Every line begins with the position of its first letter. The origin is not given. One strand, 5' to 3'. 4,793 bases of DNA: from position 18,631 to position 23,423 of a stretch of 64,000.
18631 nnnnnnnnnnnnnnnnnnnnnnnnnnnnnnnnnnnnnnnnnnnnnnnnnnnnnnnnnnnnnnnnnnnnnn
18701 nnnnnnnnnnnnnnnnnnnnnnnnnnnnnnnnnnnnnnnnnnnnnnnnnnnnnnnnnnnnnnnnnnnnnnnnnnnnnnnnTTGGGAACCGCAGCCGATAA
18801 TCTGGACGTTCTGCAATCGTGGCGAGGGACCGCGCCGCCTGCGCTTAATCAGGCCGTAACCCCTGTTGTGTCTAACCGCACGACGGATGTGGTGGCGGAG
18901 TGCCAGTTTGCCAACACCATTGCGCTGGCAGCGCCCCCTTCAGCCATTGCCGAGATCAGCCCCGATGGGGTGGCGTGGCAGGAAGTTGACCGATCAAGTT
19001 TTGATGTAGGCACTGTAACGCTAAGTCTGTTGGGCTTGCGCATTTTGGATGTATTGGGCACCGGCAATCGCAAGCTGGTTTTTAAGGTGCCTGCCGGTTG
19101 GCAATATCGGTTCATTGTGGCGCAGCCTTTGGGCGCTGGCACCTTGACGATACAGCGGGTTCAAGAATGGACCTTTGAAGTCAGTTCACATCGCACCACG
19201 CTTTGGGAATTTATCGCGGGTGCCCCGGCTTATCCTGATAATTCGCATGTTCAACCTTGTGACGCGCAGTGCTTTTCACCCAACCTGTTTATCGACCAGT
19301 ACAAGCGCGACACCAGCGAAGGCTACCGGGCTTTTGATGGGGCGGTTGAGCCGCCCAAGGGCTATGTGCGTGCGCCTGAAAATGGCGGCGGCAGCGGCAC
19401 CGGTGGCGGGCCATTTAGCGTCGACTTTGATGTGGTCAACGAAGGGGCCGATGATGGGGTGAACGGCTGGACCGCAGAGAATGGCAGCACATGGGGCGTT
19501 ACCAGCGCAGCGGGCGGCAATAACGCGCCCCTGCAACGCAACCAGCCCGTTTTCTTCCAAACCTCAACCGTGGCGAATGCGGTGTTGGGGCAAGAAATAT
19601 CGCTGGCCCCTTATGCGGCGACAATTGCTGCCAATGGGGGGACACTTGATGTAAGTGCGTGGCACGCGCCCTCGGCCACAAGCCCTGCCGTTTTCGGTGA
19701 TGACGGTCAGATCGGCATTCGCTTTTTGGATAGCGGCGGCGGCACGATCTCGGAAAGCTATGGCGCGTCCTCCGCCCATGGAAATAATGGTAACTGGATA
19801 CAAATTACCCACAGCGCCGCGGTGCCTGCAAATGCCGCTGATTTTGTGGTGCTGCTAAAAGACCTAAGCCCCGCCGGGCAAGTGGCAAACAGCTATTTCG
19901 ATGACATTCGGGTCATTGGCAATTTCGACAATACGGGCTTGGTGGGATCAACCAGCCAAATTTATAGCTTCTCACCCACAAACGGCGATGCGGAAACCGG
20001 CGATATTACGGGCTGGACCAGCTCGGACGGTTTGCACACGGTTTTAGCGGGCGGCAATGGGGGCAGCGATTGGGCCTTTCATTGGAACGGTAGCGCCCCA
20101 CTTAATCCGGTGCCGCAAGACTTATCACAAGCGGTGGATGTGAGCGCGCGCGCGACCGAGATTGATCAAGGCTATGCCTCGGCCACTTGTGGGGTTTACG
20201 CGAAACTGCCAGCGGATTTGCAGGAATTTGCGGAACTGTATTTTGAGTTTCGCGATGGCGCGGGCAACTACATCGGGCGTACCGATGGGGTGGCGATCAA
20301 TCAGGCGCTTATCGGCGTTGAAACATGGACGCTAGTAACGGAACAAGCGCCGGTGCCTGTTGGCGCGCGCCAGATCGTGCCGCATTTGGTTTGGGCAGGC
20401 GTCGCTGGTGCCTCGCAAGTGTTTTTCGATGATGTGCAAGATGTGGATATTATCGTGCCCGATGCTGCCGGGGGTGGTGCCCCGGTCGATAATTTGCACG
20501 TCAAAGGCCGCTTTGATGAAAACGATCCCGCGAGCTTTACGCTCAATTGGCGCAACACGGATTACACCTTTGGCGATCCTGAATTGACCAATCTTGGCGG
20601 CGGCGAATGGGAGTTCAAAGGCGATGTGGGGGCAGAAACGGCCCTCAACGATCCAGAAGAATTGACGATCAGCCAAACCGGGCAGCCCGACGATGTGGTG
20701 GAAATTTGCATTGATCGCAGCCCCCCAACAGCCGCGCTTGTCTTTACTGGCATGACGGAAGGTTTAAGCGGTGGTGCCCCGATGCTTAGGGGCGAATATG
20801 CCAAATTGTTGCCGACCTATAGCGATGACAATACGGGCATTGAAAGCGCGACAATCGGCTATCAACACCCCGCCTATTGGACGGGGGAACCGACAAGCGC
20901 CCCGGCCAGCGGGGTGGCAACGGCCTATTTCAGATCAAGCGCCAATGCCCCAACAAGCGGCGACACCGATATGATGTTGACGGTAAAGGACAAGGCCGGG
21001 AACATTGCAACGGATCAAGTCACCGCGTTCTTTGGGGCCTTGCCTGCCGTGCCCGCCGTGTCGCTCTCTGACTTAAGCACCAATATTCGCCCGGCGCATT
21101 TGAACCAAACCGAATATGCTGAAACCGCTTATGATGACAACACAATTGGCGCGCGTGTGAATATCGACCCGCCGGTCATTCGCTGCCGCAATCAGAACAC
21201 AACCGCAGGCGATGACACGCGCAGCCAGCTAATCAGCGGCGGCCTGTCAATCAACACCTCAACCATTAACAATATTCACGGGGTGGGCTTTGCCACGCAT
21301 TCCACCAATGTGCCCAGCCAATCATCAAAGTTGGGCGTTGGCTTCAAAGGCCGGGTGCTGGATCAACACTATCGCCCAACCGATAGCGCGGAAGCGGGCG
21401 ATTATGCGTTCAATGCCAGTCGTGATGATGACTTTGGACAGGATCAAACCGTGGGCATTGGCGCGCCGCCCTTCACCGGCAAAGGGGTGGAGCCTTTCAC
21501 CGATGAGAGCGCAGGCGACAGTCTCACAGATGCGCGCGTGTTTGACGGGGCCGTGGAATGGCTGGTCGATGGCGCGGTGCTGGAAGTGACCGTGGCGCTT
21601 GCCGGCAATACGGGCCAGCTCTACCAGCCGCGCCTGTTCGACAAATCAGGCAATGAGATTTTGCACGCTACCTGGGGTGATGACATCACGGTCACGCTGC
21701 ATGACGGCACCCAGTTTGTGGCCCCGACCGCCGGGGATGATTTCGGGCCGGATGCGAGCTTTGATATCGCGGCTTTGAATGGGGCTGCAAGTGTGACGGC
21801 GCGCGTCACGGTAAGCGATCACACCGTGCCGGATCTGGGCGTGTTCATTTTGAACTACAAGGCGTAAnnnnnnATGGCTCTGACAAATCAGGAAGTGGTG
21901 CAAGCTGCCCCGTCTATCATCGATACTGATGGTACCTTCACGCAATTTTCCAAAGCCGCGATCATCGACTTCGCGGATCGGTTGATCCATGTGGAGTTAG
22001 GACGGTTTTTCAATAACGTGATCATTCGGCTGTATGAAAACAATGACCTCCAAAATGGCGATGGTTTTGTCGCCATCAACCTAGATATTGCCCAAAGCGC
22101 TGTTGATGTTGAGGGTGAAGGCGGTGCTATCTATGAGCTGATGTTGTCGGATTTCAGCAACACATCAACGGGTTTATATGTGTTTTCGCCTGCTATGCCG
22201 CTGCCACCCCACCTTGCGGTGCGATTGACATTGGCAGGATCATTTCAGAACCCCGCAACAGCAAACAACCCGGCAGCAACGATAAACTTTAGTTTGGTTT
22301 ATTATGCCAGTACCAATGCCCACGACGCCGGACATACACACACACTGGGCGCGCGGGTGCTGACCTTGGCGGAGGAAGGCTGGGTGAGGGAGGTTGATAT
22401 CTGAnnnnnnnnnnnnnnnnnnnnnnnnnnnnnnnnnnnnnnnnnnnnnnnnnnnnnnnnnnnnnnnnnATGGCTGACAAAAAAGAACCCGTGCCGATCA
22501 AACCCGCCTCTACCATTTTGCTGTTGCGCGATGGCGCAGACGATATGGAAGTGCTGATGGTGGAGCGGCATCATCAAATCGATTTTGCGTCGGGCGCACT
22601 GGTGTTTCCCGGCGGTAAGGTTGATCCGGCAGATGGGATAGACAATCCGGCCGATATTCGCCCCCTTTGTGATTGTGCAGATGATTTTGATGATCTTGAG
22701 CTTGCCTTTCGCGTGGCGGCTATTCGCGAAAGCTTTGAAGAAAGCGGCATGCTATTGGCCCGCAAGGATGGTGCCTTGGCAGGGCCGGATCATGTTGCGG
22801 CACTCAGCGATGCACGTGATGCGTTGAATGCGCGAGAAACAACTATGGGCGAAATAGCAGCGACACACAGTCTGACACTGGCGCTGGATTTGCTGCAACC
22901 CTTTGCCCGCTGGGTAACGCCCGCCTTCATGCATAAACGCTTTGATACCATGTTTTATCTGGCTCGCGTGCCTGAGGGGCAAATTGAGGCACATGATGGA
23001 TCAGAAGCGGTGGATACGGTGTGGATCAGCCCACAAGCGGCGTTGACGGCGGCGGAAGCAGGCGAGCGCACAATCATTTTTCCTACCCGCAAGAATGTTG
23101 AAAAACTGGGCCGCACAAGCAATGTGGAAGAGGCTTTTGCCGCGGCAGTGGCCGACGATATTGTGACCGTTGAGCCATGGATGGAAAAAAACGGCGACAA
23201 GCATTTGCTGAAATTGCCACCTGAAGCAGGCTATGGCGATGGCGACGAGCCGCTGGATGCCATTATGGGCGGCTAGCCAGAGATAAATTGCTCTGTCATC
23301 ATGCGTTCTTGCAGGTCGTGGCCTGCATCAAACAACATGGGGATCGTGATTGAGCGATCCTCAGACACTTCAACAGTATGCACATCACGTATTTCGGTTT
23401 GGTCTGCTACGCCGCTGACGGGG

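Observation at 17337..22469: Compact five-gene operon of unknown function with a 1028-aa multidomain protein: an orphan phage-tail-fibre / GTA-accessory-like module or a novel system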

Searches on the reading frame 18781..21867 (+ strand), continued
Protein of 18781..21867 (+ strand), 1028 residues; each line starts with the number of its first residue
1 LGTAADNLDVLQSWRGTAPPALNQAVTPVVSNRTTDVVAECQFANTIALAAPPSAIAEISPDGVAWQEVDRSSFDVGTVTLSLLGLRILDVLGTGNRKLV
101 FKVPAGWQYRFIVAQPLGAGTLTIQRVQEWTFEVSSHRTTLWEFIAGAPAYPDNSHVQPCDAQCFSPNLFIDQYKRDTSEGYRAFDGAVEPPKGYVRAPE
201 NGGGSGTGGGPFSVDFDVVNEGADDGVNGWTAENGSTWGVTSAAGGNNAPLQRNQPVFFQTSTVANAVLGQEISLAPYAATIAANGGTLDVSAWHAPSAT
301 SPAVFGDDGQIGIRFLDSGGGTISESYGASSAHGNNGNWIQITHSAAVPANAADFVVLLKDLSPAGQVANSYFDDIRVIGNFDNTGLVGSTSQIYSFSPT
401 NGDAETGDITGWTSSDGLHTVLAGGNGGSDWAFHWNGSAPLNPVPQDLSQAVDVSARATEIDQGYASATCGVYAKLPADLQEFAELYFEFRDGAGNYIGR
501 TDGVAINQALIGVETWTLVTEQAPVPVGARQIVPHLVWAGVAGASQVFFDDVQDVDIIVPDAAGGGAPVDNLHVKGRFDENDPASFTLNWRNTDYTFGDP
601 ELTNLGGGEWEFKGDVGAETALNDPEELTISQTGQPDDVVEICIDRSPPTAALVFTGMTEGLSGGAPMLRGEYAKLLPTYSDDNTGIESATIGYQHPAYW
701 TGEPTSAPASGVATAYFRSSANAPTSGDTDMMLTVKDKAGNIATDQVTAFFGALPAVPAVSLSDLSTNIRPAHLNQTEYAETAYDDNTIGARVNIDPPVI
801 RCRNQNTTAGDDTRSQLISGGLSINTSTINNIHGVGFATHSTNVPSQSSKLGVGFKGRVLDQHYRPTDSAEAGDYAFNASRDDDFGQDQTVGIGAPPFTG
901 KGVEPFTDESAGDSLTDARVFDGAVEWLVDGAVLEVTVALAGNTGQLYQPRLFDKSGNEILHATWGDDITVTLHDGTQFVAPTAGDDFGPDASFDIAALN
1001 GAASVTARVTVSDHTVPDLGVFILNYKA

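Call 118: find_encoding_contigs(protein=P0012, flank=10000, max_places=1)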
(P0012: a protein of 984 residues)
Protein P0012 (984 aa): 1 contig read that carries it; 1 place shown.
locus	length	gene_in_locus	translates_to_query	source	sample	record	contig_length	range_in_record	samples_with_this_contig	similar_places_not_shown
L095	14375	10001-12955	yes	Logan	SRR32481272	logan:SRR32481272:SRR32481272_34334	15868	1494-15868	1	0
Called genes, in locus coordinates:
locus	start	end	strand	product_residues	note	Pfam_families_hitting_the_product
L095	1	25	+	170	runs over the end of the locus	-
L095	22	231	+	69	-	-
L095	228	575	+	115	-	PF00565:SNase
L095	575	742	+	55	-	-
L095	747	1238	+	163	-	-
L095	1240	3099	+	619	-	-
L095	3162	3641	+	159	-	-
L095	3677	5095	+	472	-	-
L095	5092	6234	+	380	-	-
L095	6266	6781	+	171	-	-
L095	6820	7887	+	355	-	-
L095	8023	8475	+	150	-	-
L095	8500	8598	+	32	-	-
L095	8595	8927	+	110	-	-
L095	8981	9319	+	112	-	-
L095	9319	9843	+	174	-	-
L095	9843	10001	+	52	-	-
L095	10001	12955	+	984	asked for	PF12789:PTR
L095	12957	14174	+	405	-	-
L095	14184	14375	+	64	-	?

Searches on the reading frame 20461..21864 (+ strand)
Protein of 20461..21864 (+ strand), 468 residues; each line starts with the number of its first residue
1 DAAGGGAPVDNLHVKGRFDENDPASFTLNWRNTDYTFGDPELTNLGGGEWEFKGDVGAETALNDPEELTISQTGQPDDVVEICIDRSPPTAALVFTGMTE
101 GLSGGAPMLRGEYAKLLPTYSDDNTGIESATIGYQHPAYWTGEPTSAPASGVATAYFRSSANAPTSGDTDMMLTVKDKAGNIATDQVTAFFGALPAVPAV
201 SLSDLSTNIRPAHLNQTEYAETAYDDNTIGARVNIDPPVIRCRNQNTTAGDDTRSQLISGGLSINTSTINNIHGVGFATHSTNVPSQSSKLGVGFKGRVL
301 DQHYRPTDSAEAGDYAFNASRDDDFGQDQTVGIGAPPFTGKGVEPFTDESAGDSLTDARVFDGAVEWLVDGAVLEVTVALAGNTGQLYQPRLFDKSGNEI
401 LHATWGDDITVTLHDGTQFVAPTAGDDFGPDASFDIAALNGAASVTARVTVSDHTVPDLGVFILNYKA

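Call 72: predict_structure(alignment_id=A8)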
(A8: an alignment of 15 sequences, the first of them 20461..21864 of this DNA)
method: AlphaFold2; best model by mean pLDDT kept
length: 468 residues; sequences in the alignment: 15
mean_pLDDT: 84.8   pTM: 0.59
mean pLDDT of the five models: 84.8, 84.5, 83.5, 83.5, 83.5
residues with pLDDT >= 90: 258; 70-90: 135; 50-70: 48; < 50: 27
segments of 3 or more residues with pLDDT < 50: 1-8, 210-225
pLDDT, mean of each block of 10 residues (from residue 1): 41 91 92 93 94 90 91 92 91 94 94 95 93 97 94 94 95 95 97 92 74 39 59 91 74 88 78 89 68 81 92 65 56 75 69 76 85 90 90 88 93 95 90 93 92 92 88
secondary structure, 60 per line:
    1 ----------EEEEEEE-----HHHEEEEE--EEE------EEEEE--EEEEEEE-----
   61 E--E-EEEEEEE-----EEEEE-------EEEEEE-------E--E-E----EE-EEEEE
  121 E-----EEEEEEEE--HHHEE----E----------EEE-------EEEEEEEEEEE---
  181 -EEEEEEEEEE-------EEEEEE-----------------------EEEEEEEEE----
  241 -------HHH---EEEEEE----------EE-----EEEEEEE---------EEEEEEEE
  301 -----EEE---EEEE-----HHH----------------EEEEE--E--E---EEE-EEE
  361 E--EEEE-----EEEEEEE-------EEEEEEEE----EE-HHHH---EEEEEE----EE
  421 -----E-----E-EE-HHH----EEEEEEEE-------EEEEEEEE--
elements in order: E11-17 E26-30 E33-35 E42-46 E49-55 E66-72 E78-82 E90-95 E116-121 E127-134 E157-159 E167-177 E182-191 E199-204 E228-236 E254-259 E277-283 E293-300 E306-308 E312-315 E340-344 E354-356 E358-361 E364-367 E373-379 E387-394 H402-405 E409-414 E444-451 E459-466

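Call 75: fold_search(model_id=the predicted structure, library=viral)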
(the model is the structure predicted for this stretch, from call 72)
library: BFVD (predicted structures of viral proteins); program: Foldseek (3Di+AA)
matches with E <= 10: 1078; with E <= 0.001: 165
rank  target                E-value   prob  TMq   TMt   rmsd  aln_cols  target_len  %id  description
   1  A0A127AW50            3.7e-09  1.00  0.28  0.18  14.6       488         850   10  Uncharacterized protein [Bacillus phage SP-15]
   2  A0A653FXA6            4.5e-08  1.00  0.22  0.14  20.1       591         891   11  (no name in the UniProt tables at hand)
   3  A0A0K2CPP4            1.4e-07  1.00  0.22  0.13  17.0       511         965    9  LamG-like jellyroll fold domain-containing protein [Brevibacillus phage SecTim467]
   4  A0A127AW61            1.4e-07  1.00  0.23  0.16  17.3       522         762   12  Putative regulator of chromosome condensation [Bacillus phage SP-15]
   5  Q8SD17                2.5e-07  1.00  0.21  0.14  16.4       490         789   12  PHIKZ145 [Pseudomonas phage phiKZ]
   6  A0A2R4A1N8            3.0e-07  1.00  0.23  0.17  21.8       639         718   12  (no name in the UniProt tables at hand)
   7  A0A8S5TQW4            5.6e-07  1.00  0.23  0.18  26.1       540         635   10  Uncharacterized protein [Myoviridae sp. ctY1522]
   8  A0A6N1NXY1            8.5e-07  1.00  0.21  0.11  21.7       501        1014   10  DUF11 domain-containing protein [Tupanvirus soda lake]
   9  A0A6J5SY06            9.0e-07  1.00  0.20  0.10  18.8       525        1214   13  Fibronectin type III [uncultured Caudovirales phage]
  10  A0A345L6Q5            9.5e-07  1.00  0.21  0.21  23.8       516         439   14  Uncharacterized protein [Serratia phage Scapp]
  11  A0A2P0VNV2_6          1.0e-06  1.00  0.22  0.11  18.9       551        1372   12  Fibronectin type III domain-containing protein [Tetraselmis virus 1]
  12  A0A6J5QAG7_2          1.0e-06  1.00  0.21  0.13  19.7       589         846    9  Tip attachment protein J [uncultured Caudovirales phage]
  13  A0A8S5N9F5            1.1e-06  1.00  0.23  0.20  23.8       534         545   11  Uncharacterized protein [Siphoviridae sp. ctBmU27]
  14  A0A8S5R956            1.7e-06  1.00  0.22  0.19  22.8       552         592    9  Uncharacterized protein [Siphoviridae sp. ctvxh7]
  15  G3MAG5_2              1.8e-06  1.00  0.26  0.18  19.6       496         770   11  Gp424 [Bacillus phage G]
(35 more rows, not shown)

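Call 104: fold_search(model_id=the predicted structure, library=pdb)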
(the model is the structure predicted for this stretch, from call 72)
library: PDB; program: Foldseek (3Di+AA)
matches with E <= 10: 1449; with E <= 0.001: 122
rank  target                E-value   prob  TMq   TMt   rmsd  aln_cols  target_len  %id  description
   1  2yn3_A                4.0e-07  1.00  0.20  0.29  13.3       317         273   14  Structural insight into the giant calcium-binding adhesin SiiE: implications for the adhesion of Salmonella enterica t (released 2013-04-03)
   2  2yn3_C                6.7e-07  1.00  0.21  0.30  13.4       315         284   13  Structural insight into the giant calcium-binding adhesin SiiE: implications for the adhesion of Salmonella enterica t (released 2013-04-03)
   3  2yn5_B                7.9e-07  1.00  0.20  0.28  14.2       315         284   14  Structural insight into the giant calcium-binding adhesin SiiE: implications for the adhesion of Salmonella enterica t (released 2013-04-03)
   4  4aq1_C                1.6e-06  0.97  0.16  0.12  42.2       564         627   10  Structure of the SbsB S-layer protein of Geobacillus stearothermophilus PV72p2 in complex with nanobody KB6 (released 2012-06-13)
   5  2yn5_A                1.7e-06  1.00  0.20  0.28  13.9       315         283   13  Structural insight into the giant calcium-binding adhesin SiiE: implications for the adhesion of Salmonella enterica t (released 2013-04-03)
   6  4p99_A                3.3e-06  1.00  0.27  0.29  16.6       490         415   14  Ca2+-stabilized adhesin helps an Antarctic bacterium reach out and bind ice (released 2014-06-18)
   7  4aq1_A                3.5e-06  1.00  0.19  0.14  32.4       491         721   11  Structure of the SbsB S-layer protein of Geobacillus stearothermophilus PV72p2 in complex with nanobody KB6 (released 2012-06-13)
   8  6xi3                  8.0e-06  1.00  0.23  0.25  14.7       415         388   12  Crystal structure of tetra-tandem repeat in extending region of large adhesion protein (released 2020-10-14)
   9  2yn3_B                8.9e-06  1.00  0.18  0.29  14.4       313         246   11  Structural insight into the giant calcium-binding adhesin SiiE: implications for the adhesion of Salmonella enterica t (released 2013-04-03)
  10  6vft_D                1.3e-05  1.00  0.17  0.18  17.0       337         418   12  Crystal structure of human delta protocadherin 17 EC1-EC4 (released 2020-03-11)
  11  9ijj_h                1.4e-05  0.98  0.19  0.09  20.2       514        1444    9  In situ structure of the central apparatus in mouse sperm axoneme. (released 2025-06-04)
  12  9ijj_4H               2.0e-05  0.99  0.20  0.05  18.6       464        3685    9  In situ structure of the central apparatus in mouse sperm axoneme. (released 2025-06-04)
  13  5szo_A                2.0e-05  0.97  0.15  0.16  16.0       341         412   14  Protocadherin Gamma B7 extracellular cadherin domains 1-4 P41212 crystal form (released 2016-10-19)
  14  6vft_A                2.1e-05  0.99  0.17  0.19  16.5       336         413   11  Crystal structure of human delta protocadherin 17 EC1-EC4 (released 2020-03-11)
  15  5szo_B                2.2e-05  0.98  0.15  0.17  15.5       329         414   14  Protocadherin Gamma B7 extracellular cadherin domains 1-4 P41212 crystal form (released 2016-10-19)
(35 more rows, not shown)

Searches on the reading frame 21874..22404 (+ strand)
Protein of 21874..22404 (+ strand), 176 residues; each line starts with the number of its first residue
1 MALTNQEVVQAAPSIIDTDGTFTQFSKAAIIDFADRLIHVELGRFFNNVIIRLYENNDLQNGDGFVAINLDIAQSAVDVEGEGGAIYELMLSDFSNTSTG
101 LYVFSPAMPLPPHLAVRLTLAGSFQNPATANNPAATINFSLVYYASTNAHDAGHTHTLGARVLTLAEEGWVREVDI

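Call 3: search_protein_families(library=pfam, proteins=[window:21874-22404:+], max_evalue=1)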
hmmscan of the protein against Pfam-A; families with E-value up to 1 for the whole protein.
window:21874-22404:+ (176 aa): 0 families

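Call 4: search_protein_families(library=phrogs, proteins=[window:21874-22404:+], max_evalue=1)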
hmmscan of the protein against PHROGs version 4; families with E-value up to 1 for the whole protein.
window:21874-22404:+ (176 aa): 1 family
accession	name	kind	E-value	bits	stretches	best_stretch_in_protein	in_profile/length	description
phrog_17192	-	unknown function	0.2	12.2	1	67-98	218-248/281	-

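Call 5: search_protein_families(library=ncbifam, proteins=[window:21874-22404:+], max_evalue=1)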
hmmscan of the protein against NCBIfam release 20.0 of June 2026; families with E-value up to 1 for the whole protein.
window:21874-22404:+ (176 aa): 1 family
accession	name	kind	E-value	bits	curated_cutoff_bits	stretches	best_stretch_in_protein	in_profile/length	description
NF049940.1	MandnitrLy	equivalog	0.094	12.5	140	1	126-174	24-71/130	(R)-mandelonitrile lyase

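Call 83: search_protein_families(library=padloc, proteins=[window:21874-22404:+], max_evalue=0.1)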
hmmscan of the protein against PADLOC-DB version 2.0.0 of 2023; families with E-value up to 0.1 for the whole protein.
window:21874-22404:+ (176 aa): 0 families

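Call 85: search_solved_structures(query=window:21874-22404:+, max_evalue=10)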
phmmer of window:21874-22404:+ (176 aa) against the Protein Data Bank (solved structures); distinct sequences matched with E-value up to 10: 2.
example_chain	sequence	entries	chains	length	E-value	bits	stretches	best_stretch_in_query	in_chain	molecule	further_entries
6omp_A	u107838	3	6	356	0.055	16.6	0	8-131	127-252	PtmU3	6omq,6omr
9xv7_A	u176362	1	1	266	0.99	12.6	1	80-139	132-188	C3 cluster PET hydrolase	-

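Call 89: search_solved_structures(query=A12, max_evalue=10)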
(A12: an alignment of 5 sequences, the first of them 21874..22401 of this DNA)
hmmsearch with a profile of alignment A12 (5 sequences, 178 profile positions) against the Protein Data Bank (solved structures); distinct sequences matched with E-value up to 10: 1.
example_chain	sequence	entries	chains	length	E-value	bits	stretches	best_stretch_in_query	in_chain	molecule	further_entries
2p5v_A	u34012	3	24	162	0.65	13.3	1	51-107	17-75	Transcriptional regulator, LRP/AsnC family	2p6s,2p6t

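Call 108: find_related_loci(query=A13, collection=viral_contigs, flank=10000)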
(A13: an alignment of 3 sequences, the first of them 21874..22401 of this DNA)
Query A13 (176 aa) in viral_contigs; peptide patterns used: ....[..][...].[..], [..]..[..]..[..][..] (x = any residue, [..] = any of these).
222 stretches matched a pattern, but none encodes a relative of the query by tblastn (E <= 1e-3).

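Call 116: search_dna_similar(query=window:21874-22404:+, collection=phages, mode=protein, max_evalue=1, max_rows=15)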
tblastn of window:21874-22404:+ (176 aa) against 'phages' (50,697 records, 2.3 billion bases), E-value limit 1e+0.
No match.

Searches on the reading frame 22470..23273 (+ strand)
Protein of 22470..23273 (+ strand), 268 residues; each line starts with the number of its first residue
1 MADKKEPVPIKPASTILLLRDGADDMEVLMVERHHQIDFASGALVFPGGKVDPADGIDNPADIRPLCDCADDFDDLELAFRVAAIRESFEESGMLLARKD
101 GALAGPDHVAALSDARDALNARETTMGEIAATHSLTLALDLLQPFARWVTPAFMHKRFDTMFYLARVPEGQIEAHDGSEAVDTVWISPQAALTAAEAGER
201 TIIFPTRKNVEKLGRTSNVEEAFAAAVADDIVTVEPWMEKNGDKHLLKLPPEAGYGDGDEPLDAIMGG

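Call 53: find_related_loci(query=A5, collection=genome_contigs, flank=10000)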
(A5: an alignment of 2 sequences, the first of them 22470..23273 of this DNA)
Query A5 (268 aa) in genome_contigs; peptide patterns used: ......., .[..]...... (x = any residue, [..] = any of these).
85 stretches matched a pattern, but none encodes a relative of the query by tblastn (E <= 1e-3).
